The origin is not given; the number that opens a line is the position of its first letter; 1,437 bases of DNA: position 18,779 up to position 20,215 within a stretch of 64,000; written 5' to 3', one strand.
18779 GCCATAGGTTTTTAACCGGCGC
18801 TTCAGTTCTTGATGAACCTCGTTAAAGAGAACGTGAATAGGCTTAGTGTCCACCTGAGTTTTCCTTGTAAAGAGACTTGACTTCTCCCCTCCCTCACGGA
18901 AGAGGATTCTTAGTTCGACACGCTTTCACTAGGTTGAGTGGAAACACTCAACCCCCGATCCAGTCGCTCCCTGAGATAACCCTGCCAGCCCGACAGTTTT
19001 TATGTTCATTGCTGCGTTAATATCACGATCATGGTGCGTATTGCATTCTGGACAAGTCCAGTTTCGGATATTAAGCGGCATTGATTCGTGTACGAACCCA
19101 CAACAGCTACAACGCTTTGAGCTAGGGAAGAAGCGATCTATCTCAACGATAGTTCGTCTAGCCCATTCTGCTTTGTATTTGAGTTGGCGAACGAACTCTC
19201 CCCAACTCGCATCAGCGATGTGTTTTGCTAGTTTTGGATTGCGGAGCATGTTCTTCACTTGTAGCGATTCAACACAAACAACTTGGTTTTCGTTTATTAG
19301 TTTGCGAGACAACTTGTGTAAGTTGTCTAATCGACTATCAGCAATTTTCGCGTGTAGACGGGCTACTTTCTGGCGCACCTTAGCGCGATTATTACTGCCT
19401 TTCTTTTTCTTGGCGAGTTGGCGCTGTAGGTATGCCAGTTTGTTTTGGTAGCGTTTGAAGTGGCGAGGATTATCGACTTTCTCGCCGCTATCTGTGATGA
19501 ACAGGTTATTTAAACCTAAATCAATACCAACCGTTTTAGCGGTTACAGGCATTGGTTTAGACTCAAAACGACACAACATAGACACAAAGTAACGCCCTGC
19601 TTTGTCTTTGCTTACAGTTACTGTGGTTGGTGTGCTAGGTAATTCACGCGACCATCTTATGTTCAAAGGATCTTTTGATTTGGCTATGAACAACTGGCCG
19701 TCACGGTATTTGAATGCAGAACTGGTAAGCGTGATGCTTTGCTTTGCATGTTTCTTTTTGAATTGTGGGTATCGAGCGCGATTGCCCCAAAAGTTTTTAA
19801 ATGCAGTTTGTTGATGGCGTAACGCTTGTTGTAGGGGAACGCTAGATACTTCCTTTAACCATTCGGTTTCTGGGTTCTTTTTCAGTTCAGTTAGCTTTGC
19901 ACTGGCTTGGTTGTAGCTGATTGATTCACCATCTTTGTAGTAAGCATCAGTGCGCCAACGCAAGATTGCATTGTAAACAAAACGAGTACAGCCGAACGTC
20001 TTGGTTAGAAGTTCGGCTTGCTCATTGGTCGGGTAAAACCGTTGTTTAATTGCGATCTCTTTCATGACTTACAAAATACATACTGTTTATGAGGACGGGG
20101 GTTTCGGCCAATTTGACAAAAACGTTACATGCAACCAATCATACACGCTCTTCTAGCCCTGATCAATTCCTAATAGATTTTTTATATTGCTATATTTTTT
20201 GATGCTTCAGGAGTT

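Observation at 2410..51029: Asymmetric ~16-nt motif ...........-TTT dispersed through nearly every intergenic region (C1-operator-like network)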

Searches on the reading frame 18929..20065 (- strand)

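Call 7: search_protein_families(library=phrogs, proteins=[window:18929-20065:-], max_evalue=0.001)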
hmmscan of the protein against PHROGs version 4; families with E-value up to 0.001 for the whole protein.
window:18929-20065:- (378 aa): 5 families
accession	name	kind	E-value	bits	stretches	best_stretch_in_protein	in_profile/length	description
phrog_506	-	integration and excision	1.5e-146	489.6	1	2-371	6-376/403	transposase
phrog_12300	-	integration and excision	2.9e-82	277.1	1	128-367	6-249/286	transposase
phrog_13964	-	integration and excision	2e-80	270.8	1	4-238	3-237/237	transposase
phrog_17087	-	unknown function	2.7e-44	151.8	1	229-363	2-136/141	-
phrog_25073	-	unknown function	6.4e-17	62.6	1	5-107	6-108/114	-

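Call 8: search_protein_families(library=pfam, proteins=[window:18929-20065:-], max_evalue=0.01)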
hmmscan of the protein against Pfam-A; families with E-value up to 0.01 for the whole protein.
window:18929-20065:- (378 aa): 3 families
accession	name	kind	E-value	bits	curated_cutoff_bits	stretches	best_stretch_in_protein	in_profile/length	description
PF01385.25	OrfB_IS605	-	3.5e-29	101.9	30.5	1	170-275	10-118/120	Probable transposase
PF07282.18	Cas12f1-like_TNB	-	1.4e-25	89.6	26.3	1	288-355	1-60/60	Cas12f1-like, TNB domain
PF12323.14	HTH_OrfB_IS605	-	5e-17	61.5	21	1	1-46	1-46/47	Helix-turn-helix domain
